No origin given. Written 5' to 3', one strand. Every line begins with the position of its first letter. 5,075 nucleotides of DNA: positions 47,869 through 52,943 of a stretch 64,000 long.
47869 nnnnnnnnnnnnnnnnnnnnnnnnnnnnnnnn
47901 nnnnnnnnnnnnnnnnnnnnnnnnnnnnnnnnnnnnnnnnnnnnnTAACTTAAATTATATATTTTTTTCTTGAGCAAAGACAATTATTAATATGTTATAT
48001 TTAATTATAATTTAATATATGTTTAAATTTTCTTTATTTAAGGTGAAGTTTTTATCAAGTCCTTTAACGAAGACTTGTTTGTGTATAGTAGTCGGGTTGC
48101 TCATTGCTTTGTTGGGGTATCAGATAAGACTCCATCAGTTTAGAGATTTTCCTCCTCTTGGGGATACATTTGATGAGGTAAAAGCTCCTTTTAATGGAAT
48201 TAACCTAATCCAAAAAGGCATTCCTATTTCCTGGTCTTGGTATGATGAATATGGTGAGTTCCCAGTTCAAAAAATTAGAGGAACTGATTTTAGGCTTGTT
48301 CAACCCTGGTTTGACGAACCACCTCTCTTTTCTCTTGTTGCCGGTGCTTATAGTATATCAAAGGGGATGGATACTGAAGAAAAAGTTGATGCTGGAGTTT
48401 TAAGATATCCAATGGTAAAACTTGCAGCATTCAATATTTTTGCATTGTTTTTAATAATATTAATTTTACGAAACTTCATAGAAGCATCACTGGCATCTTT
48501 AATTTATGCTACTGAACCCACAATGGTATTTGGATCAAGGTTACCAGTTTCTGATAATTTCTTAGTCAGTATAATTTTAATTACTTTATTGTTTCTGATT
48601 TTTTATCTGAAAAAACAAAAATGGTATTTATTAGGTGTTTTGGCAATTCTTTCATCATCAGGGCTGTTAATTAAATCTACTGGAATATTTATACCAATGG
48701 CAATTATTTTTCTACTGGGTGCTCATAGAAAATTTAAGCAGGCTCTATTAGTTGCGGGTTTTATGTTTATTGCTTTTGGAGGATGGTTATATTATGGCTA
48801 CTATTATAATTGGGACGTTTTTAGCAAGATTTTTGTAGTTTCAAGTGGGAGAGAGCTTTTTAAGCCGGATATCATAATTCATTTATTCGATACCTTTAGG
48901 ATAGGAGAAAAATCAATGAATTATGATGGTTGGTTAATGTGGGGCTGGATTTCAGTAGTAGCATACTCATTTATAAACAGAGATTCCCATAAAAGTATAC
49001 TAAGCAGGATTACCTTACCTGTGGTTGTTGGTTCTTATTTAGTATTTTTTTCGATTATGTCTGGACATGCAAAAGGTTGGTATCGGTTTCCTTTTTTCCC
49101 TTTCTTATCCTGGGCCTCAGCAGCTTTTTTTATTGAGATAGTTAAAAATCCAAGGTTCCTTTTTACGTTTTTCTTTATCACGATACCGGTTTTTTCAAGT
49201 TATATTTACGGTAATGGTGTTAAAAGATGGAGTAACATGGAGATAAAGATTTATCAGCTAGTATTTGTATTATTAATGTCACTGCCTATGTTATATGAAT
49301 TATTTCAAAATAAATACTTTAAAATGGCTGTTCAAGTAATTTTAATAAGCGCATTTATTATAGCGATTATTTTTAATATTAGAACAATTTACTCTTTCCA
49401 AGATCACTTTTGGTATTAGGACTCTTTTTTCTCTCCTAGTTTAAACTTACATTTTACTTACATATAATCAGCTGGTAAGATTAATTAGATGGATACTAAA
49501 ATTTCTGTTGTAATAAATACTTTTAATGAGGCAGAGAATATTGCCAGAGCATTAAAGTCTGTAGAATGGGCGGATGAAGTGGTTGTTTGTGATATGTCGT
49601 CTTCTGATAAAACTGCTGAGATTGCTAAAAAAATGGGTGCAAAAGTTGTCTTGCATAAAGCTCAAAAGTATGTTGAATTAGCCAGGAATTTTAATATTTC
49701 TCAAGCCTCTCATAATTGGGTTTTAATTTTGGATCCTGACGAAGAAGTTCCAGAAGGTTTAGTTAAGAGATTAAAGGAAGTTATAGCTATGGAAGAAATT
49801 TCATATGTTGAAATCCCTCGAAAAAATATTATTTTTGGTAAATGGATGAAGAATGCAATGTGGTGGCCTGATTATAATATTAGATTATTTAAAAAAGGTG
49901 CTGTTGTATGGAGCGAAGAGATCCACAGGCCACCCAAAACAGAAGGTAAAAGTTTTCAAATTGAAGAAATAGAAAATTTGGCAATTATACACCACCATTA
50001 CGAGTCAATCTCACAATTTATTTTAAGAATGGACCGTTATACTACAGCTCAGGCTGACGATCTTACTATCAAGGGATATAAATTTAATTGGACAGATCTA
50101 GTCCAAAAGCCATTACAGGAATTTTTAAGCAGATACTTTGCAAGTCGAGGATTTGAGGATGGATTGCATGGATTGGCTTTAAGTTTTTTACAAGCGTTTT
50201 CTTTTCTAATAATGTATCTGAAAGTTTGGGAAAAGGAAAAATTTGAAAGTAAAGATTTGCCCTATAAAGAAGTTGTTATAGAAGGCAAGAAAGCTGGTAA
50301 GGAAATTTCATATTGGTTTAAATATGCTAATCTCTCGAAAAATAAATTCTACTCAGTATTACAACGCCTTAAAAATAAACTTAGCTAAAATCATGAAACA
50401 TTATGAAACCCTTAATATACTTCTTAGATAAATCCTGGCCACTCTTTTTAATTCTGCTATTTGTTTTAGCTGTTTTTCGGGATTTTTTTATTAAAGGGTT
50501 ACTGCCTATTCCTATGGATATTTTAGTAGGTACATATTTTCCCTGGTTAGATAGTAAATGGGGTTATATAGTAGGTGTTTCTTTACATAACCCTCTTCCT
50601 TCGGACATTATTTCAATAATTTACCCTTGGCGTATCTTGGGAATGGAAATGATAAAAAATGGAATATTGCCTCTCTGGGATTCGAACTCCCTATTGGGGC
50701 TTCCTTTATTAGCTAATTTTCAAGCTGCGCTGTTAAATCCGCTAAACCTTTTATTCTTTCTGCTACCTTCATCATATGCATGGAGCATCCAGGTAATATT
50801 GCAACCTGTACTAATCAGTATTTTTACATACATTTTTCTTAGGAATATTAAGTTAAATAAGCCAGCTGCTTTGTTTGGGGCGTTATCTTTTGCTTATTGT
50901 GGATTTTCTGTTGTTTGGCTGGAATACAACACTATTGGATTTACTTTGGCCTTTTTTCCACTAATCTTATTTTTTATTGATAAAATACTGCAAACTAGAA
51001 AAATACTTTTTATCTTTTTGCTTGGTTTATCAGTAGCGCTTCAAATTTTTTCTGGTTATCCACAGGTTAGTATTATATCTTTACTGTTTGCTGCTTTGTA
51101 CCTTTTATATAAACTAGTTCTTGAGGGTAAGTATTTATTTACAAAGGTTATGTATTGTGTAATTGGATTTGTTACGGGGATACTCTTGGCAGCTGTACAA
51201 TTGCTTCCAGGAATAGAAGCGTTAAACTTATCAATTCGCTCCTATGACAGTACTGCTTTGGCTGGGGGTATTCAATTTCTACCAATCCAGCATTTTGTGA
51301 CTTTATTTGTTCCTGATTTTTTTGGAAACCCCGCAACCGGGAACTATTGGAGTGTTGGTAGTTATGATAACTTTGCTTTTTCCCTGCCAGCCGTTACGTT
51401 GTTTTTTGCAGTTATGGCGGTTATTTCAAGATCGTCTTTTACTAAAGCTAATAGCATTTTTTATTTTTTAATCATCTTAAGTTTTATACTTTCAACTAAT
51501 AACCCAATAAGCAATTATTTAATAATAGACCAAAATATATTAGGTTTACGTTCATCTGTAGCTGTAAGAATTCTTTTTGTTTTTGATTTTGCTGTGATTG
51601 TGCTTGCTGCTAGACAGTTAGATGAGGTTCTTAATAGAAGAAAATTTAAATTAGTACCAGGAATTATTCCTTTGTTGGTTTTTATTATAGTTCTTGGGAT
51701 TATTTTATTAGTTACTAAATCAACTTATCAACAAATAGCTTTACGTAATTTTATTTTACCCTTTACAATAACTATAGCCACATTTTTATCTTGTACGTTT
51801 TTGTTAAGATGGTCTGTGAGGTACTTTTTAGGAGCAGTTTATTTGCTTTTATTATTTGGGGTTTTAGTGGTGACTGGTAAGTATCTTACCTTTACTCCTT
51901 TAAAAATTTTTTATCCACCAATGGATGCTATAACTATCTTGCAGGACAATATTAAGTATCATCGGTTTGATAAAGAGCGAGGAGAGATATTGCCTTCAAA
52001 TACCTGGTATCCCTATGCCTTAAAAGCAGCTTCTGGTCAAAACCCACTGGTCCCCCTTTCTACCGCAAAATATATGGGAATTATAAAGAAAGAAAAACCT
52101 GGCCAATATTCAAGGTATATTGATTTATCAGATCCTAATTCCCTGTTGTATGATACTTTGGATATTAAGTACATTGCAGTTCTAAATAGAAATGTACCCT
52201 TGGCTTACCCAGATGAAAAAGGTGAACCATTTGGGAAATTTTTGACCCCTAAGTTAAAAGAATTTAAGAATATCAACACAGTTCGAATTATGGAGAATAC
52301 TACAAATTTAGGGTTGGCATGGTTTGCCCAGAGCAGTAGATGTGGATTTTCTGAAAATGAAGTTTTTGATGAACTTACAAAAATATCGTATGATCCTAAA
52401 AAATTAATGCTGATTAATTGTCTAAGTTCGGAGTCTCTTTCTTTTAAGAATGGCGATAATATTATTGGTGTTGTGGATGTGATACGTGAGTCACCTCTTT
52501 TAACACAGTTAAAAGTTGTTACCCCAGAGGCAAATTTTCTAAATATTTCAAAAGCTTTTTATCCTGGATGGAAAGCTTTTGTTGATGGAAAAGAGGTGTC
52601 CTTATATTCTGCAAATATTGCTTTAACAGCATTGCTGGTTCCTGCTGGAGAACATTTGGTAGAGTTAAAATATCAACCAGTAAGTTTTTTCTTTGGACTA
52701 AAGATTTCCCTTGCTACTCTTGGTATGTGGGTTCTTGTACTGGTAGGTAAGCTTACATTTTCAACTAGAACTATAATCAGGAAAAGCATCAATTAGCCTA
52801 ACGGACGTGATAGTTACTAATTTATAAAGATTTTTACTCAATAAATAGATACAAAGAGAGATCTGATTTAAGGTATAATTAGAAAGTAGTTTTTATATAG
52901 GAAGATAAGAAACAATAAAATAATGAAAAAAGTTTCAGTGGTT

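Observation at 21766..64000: Super-locus of ~22 GT-C-like polytopic glycosyltransferase paralogs with Dpm1-like GT2 donor synthases, a flippase and nucleotide-sugar genes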

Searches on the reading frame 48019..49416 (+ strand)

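Call 4: search_protein_families(library=pfam, proteins=[window:48019-49416:+], max_evalue=0.01)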
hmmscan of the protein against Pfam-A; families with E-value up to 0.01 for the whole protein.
window:48019-49416:+ (466 aa): 1 family
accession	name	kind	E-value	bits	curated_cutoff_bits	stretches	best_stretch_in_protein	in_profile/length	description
PF13231.12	PMT_2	-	1e-09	39.3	26.1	1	129-253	25-154/160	Dolichyl-phosphate-mannose-protein mannosyltransferase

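Call 17: search_protein_families(library=ncbifam, proteins=[window:48019-49416:+], max_evalue=1)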
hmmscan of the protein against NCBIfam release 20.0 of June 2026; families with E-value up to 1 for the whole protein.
window:48019-49416:+ (466 aa): 0 families

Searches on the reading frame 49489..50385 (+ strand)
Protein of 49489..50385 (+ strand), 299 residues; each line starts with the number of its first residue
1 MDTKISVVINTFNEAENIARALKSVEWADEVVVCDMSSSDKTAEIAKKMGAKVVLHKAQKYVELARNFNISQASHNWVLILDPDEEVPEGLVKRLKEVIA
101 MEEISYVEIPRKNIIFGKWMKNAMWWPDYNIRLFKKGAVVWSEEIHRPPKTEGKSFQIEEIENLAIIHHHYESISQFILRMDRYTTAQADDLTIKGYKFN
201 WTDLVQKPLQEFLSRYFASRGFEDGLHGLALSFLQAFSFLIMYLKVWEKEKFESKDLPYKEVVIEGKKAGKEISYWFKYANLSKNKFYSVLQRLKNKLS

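Call 4: search_protein_families(library=pfam, proteins=[window:49489-50385:+], max_evalue=0.01)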
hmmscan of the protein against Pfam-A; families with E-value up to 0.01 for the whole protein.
window:49489-50385:+ (299 aa): 2 families
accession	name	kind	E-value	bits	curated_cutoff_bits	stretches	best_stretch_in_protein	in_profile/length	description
PF00535.33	Glycos_transf_2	-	4.7e-17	62.9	23.3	1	6-132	1-140/168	Glycosyl transferase family 2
PF13704.12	Glyco_tranf_2_4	-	0.004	18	27.5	1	28-85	19-82/98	Glycosyl transferase family 2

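Call 78: search_protein_families(library=ncbifam, proteins=[window:49489-50385:+], max_evalue=0.00001)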
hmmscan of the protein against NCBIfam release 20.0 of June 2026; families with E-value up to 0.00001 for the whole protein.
window:49489-50385:+ (299 aa): 7 families
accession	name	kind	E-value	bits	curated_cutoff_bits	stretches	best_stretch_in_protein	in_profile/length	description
TIGR04283.1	glyco_like_mftF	equivalog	3.1e-12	46.5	182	1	5-103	1-101/221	TIGR04283 family arsenosugar biosynthesis glycosyltransferase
NF010496.0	PRK13915.1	equivalog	2.9e-08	33.2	262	1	2-57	30-92/307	glucosyl-3-phosphoglycerate synthase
TIGR04182.1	glyco_TIGR04182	equivalog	3.2e-08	33.3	325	1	5-95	2-93/293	S-layer glycoprotein N-glycosyltransferase AglJ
NF041391.1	DPhHxTase_Halo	equivalog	7e-08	31.7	375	1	10-97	2-91/213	dolichyl-phosphate hexose transferase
NF041875.1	EPS_EpsD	equivalog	5.9e-07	29.2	370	1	5-99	1-104/325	exopolysaccharide biosynthesis glycosyltransferase EpsD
NF050050.1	ProtGlycPglI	equivalog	1e-06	28.4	500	1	3-95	2-104/306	GalNAc(5)-diNAcBac-PP-undecaprenol beta-1,3-glucosyltransferase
NF007482.0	PRK10073.1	equivalog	1e-06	28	423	1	3-103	6-114/334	glycosyltransferase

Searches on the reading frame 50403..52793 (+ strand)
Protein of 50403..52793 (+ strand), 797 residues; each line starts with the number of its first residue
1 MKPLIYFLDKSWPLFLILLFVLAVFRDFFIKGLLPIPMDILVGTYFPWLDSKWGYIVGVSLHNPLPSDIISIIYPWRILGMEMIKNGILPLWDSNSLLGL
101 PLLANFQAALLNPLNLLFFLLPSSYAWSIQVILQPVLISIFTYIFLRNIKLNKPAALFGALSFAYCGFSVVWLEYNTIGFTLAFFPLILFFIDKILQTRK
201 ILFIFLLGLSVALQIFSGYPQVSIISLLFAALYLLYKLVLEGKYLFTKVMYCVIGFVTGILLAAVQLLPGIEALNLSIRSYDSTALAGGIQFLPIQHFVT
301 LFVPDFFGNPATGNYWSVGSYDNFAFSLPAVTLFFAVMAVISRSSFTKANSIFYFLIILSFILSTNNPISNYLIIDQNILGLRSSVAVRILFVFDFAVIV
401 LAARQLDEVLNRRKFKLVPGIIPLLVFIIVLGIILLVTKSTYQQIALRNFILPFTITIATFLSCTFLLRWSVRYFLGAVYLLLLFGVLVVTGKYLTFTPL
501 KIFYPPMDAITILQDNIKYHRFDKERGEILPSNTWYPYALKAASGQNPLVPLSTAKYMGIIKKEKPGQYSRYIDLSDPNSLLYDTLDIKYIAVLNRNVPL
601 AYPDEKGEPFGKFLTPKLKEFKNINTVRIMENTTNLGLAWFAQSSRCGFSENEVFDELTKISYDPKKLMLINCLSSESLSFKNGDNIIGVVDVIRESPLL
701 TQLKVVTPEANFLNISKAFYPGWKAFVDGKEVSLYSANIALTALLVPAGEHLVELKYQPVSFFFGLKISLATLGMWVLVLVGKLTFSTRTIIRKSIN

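Call 4: search_protein_families(library=pfam, proteins=[window:50403-52793:+], max_evalue=0.01)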
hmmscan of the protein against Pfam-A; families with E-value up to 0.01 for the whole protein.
window:50403-52793:+ (797 aa): 1 family
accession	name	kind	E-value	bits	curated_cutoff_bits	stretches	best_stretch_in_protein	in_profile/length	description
PF09586.16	YfhO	-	2.6e-21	76.2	28.5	2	109-494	71-441/835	Bacterial membrane protein YfhO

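Call 17: search_protein_families(library=ncbifam, proteins=[window:50403-52793:+], max_evalue=1)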
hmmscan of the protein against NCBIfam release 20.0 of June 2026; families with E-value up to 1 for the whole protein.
window:50403-52793:+ (797 aa): 2 families
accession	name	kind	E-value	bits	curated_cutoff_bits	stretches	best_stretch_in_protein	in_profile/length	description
NF047589.1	GlcsyltransPgfM1Strep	equivalog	9.2e-07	27.3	1400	1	706-777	877-948/955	glycosyltransferase PgfM1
NF047590.1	GlcsyltransPgfM2Strep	equivalog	1.1e-05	23.8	1500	1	710-778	807-875/884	glycosyltransferase PgfM2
